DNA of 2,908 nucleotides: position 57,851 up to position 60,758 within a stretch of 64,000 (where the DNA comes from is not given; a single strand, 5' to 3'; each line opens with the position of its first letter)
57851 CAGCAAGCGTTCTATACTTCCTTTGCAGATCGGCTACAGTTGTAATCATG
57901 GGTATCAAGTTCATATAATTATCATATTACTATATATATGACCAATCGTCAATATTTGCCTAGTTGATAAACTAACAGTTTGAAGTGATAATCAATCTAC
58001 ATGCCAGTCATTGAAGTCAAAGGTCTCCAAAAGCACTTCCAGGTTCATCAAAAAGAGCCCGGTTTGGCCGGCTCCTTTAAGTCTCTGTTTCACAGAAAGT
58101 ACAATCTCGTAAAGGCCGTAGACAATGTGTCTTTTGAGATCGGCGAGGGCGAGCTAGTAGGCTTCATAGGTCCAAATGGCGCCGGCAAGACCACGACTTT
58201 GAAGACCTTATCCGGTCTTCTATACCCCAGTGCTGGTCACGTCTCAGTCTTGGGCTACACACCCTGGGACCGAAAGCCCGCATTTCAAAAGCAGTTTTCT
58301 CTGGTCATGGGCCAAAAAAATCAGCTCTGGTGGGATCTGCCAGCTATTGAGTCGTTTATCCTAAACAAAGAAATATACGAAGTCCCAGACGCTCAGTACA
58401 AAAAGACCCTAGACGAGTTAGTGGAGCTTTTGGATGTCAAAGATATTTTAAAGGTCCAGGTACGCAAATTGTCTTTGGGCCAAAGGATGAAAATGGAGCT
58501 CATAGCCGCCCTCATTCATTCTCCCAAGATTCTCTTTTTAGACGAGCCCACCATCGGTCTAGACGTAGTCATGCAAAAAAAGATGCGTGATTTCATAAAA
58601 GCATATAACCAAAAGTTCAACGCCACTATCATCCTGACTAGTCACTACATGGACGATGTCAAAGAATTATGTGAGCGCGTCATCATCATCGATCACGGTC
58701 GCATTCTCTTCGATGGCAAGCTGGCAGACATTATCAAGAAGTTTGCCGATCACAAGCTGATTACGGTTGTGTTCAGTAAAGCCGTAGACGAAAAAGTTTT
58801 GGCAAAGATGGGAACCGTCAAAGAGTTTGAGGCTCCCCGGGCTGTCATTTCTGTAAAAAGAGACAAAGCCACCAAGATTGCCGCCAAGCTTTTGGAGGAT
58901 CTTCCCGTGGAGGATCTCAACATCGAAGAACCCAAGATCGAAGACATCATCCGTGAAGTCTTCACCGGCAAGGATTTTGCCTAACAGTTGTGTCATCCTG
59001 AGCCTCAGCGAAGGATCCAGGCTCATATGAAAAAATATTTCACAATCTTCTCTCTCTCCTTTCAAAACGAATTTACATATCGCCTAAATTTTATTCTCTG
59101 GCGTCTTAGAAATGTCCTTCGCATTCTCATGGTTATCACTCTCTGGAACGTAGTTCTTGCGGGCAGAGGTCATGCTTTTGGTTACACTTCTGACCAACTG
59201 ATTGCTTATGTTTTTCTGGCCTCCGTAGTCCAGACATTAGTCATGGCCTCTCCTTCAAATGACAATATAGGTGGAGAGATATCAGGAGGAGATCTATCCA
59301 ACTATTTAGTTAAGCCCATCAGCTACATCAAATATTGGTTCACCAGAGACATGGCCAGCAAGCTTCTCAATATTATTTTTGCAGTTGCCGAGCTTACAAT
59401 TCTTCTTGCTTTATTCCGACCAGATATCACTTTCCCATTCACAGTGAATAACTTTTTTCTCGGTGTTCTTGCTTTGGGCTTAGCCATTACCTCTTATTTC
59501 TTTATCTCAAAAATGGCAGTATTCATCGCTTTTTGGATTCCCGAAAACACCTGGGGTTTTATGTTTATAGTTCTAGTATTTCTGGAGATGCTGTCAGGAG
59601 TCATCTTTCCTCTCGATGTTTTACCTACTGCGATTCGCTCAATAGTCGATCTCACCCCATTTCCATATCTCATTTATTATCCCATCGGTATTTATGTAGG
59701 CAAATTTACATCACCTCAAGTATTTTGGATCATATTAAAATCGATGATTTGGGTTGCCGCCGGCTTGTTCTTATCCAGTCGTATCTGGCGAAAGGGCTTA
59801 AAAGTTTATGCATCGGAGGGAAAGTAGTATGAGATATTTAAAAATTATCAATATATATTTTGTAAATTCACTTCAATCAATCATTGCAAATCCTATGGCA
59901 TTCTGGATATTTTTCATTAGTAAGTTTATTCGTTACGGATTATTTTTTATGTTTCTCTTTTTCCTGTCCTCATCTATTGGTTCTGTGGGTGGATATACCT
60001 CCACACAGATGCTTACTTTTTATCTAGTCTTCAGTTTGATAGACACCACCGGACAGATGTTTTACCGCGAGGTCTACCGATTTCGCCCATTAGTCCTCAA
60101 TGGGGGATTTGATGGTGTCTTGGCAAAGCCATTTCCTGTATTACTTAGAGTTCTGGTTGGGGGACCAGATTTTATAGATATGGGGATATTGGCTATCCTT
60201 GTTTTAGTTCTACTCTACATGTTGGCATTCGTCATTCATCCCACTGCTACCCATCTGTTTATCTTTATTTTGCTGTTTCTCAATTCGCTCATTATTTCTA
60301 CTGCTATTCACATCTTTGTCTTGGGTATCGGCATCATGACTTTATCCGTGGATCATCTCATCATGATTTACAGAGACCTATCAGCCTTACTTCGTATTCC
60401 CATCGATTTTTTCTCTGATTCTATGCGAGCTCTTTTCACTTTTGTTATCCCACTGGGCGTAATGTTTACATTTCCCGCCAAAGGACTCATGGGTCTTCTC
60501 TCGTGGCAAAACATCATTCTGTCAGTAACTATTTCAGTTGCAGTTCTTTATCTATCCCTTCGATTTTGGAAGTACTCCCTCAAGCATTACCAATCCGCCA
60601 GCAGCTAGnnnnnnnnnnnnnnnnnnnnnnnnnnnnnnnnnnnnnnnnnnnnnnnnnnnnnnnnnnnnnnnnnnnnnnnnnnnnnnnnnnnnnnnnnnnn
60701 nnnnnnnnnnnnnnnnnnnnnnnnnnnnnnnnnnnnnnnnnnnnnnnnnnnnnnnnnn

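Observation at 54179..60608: One ABC ATPase served by three tandem A/B permease pairs (six paralogous ABC-2 permeases), with a RelE/Phd module inserted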

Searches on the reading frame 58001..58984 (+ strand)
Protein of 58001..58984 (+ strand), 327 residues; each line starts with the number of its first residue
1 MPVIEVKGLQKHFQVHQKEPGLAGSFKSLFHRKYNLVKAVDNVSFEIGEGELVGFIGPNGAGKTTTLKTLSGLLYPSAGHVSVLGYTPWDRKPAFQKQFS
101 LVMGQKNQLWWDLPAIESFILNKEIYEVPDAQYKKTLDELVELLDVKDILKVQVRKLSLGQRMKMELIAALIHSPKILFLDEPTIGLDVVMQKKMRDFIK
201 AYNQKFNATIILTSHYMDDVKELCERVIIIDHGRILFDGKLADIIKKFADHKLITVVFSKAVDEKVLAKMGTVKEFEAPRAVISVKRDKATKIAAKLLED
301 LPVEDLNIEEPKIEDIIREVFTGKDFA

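Call 3: search_protein_families(library=pfam, proteins=[window:58001-58984:+], max_evalue=0.01)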
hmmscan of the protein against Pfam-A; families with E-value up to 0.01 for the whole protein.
window:58001-58984:+ (327 aa): 7 families
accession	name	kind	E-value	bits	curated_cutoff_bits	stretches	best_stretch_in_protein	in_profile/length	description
PF00005.33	ABC_tran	-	1e-27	97.8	25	1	41-184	2-136/137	ABC transporter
PF13304.12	AAA_21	-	8.4e-14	52.8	27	2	140-215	221-298/304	AAA domain, putative AbiEii toxin, Type IV TA system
PF03215.21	Rad17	-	0.00015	22.2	23.8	0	49-119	44-109/186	Rad17 P-loop domain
PF13175.12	AAA_15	-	0.0017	18.5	32.1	0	52-74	25-47/374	AAA ATPase domain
PF13732.12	DrrA1-3_C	-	0.0043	18.2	27.4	0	239-317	1-77/81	ATP-binding protein DrrA1-3-like, C-terminal domain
PF13514.12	AAA_27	-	0.008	16.2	22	0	43-75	19-51/206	AAA domain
PF13555.12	AAA_29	-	0.0082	16.3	27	0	43-78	15-50/61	P-loop containing region of AAA domain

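Call 4: search_protein_families(library=ncbifam, proteins=[window:58001-58984:+], max_evalue=0.01)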
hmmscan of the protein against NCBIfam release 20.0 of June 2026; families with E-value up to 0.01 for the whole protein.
window:58001-58984:+ (327 aa): 187 families (the best 25 are shown)
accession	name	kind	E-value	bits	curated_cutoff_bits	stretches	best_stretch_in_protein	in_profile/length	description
TIGR01188.1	drrA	subfamily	1.1e-63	215.3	312.45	1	33-290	2-258/302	daunorubicin resistance ABC transporter, ATP-binding protein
TIGR03522.1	GldA_ABC_ATP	equivalog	8.9e-53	179.7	402.6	1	31-319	9-299/301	gliding motility-associated ABC transporter ATP-binding subunit GldA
NF033858.1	ABC2_perm_RbbA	equivalog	6.6e-45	153.4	1050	1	32-267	274-506/909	ribosome-associated ATPase/putative transporter RbbA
TIGR03864.1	PQQ_ABC_ATP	hypoth_equivalog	1.6e-41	142.3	302.25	1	31-253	8-228/236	ABC transporter, ATP-binding subunit, PQQ-dependent alcohol dehydrogenase system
TIGR04521.1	ECF_ATPase_2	equivalog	1.6e-38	132.4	330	1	37-262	18-250/279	energy-coupling factor transporter ATPase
NF010060.0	PRK13537.1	equivalog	4.7e-37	127.6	521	1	31-254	22-243/314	nodulation factor ABC transporter ATP-binding protein NodI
TIGR03740.1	galliderm_ABC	subfamily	5.3e-35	121.1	309.75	1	32-241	8-208/223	lantibiotic protection ABC transporter ATP-binding subunit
NF040933.2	ABC_arch_GlcV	equivalog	1e-34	120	450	1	27-256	9-241/357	glucose ABC transporter ATP-binding protein GlcV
TIGR04406.1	LPS_export_lptB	equivalog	1.2e-34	119.6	240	1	31-247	8-225/239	LPS export ABC transporter ATP-binding protein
NF010059.0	PRK13536.1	equivalog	2.1e-33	115.5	549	1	33-254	52-271/342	nodulation factor ABC transporter ATP-binding protein NodI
TIGR04520.1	ECF_ATPase_1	equivalog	9.5e-33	113.8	315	1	36-250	14-229/269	energy-coupling factor transporter ATPase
TIGR01186.1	proV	subfamily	1.8e-32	112.9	326.6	1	36-306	5-276/363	betaine/proline/choline family ABC transporter ATP-binding protein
TIGR00968.1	3a0106s01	subfamily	4.5e-32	111.4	342.75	1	32-251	8-225/237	sulfate ABC transporter ATP-binding protein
NF040840.2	tungstate_WtpC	equivalog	4.7e-32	111.6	440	1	40-323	16-293/347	tungstate ABC transporter ATP-binding protein WtpC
NF043075.1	MMSYN1_0197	equivalog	1.5e-31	109.6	550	1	31-247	9-223/341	spermidine/putrescine ABC transporter ATP-binding protein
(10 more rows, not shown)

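Call 12: find_encoding_contigs(protein=window:58001-58984:+, flank=10000, max_places=10)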
Protein window:58001-58984:+ (327 aa): 2 contigs read that carry it; 1 place shown.
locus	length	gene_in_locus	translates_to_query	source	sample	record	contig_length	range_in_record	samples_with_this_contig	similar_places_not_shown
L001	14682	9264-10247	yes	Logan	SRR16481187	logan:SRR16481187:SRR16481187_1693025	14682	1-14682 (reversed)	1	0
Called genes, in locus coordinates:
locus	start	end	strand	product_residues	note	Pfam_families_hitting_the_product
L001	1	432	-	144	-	?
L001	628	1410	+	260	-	PF06691:DUF1189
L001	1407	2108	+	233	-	PF06790:UPF0259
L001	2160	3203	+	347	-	PF00154:RecA_N, PF06745:ATPase (weak), PF08423:Rad51, PF27531:MT3502_N, PF21096:RecA_C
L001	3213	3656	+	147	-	PF21982:RecX_HTH1, PF02631:RecX_HTH2, PF21981:RecX_HTH3 (weak)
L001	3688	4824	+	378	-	PF00013:KH_1 (weak), PF01966:HD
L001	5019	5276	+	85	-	PF00216:Bac_DNA_binding, PF18175:HU-CCDC81_bac_2 (weak), PF18291:HU-HIG (weak)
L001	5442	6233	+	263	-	-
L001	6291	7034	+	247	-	PF06182:ABC2_membrane_6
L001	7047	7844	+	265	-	PF06182:ABC2_membrane_6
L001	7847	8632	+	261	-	PF06182:ABC2_membrane_6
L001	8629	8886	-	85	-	PF15738:YafQ_toxin (weak), PF15781:ParE-like_toxin (weak)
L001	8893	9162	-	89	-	PF02604:PhdYeFM_antitox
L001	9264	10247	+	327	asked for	PF00005:ABC_tran, PF13304:AAA_21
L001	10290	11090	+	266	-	PF06182:ABC2_membrane_6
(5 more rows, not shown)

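Call 33: search_solved_structures(query=window:58001-58984:+, max_evalue=1e-30)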
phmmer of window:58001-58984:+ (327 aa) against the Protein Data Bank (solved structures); distinct sequences matched with E-value up to 1e-30: 18.
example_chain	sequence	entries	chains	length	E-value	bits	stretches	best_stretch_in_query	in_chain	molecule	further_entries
7w01_A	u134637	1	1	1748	2.6e-44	155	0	38-248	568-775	Phospholipid-transporting ATPase ABCA3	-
4yer_A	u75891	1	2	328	5.2e-44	154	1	32-318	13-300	ABC transporter ATP-binding protein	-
7w02_A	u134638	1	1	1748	1.8e-43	152.2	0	38-248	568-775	Phospholipid-transporting ATPase ABCA3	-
8edw_A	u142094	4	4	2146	1.2e-40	143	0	17-240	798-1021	Phospholipid-transporting ATPase ABCA7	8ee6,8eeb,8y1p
7lkp_A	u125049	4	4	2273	2.1e-40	142.2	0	39-241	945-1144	Retinal-specific phospholipid-transporting ATPase ABCA4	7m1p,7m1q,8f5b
7e7i_A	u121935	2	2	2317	2.3e-40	142.1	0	39-241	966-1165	Retinal-specific phospholipid-transporting ATPase ABCA4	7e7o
8eop_A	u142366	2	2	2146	7.9e-40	140.3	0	17-240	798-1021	Phospholipid-transporting ATPase ABCA7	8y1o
7lkz_A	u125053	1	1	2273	1.5e-39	139.4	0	39-241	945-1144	Retinal-specific phospholipid-transporting ATPase ABCA4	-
7e7q_A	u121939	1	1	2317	1.6e-39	139.3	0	39-241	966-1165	Retinal-specific phospholipid-transporting ATPase ABCA4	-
7tby_A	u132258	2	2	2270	4e-39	138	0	36-242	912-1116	ATP-binding cassette, sub-family A (ABC1), member 1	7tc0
7tbz_A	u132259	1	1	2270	4e-39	138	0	36-242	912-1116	ATP-binding cassette, sub-family A (ABC1), member 1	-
7tdt_A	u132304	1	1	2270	4.1e-39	138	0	36-242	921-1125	Phospholipid-transporting ATPase ABCA1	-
5xjy_A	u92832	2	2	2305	4.3e-39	137.9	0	36-242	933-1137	ATP-binding cassette sub-family A member 1 | Phospholipid-transporting ATPase ABCA1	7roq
7tbw_A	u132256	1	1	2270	2.7e-38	135.2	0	36-242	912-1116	ATP-binding cassette, sub-family A (ABC1), member 1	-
8s7v_K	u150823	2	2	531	3.5e-37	131.6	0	35-251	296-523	Glycine betaine/carnitine/choline transport ATP-binding protein OpuCA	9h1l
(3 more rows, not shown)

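Call 34: list_cluster_members(proteins=[window:58001-58984:+, window:56584-57369:+, P0003, P0009])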
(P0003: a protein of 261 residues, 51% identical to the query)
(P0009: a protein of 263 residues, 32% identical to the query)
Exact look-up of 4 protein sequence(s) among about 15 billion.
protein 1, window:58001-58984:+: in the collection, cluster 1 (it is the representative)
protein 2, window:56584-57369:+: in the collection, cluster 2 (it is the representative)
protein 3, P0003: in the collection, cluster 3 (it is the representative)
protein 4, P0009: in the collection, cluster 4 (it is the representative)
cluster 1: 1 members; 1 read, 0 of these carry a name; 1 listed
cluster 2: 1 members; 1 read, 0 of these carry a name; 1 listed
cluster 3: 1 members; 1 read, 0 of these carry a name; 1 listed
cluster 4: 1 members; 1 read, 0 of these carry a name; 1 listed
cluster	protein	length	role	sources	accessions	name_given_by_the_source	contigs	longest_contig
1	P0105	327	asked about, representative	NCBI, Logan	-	-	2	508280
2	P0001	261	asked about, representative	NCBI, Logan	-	-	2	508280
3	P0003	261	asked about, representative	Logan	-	-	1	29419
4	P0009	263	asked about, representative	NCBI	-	-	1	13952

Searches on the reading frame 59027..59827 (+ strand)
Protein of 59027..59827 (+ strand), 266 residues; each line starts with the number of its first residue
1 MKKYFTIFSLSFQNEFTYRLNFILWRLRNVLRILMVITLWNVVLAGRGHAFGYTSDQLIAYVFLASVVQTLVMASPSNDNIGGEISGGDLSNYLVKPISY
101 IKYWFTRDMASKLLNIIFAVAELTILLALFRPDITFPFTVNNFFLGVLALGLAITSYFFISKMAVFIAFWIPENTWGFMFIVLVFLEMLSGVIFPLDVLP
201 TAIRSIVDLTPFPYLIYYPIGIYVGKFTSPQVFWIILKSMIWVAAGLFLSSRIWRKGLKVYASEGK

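Call 3: search_protein_families(library=pfam, proteins=[window:59027-59827:+], max_evalue=0.01)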
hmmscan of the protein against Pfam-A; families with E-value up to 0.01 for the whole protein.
window:59027-59827:+ (266 aa): 1 family
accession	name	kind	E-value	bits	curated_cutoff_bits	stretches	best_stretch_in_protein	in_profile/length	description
PF06182.17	ABC2_membrane_6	-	4.4e-19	69.6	22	1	33-265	4-229/229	ABC-2 family transporter protein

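Call 4: search_protein_families(library=ncbifam, proteins=[window:59027-59827:+], max_evalue=0.01)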
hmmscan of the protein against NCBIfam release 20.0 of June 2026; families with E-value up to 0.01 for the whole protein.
window:59027-59827:+ (266 aa): 0 families

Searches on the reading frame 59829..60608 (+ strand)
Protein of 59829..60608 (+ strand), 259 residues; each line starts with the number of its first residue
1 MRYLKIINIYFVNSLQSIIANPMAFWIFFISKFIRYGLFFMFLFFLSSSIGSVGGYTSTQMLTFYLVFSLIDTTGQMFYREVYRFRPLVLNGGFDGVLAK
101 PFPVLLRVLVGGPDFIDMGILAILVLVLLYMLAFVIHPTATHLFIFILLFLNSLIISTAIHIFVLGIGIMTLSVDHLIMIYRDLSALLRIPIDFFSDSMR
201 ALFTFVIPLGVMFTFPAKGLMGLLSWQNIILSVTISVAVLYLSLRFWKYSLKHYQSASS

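Call 3: search_protein_families(library=pfam, proteins=[window:59829-60608:+], max_evalue=0.01)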
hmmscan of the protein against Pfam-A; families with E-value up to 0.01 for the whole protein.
window:59829-60608:+ (259 aa): 1 family
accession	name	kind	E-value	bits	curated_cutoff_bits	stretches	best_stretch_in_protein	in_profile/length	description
PF06182.17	ABC2_membrane_6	-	2.7e-31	109.6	22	1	36-258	4-229/229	ABC-2 family transporter protein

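Call 4: search_protein_families(library=ncbifam, proteins=[window:59829-60608:+], max_evalue=0.01)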
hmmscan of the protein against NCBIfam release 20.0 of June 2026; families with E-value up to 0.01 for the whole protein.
window:59829-60608:+ (259 aa): 0 families
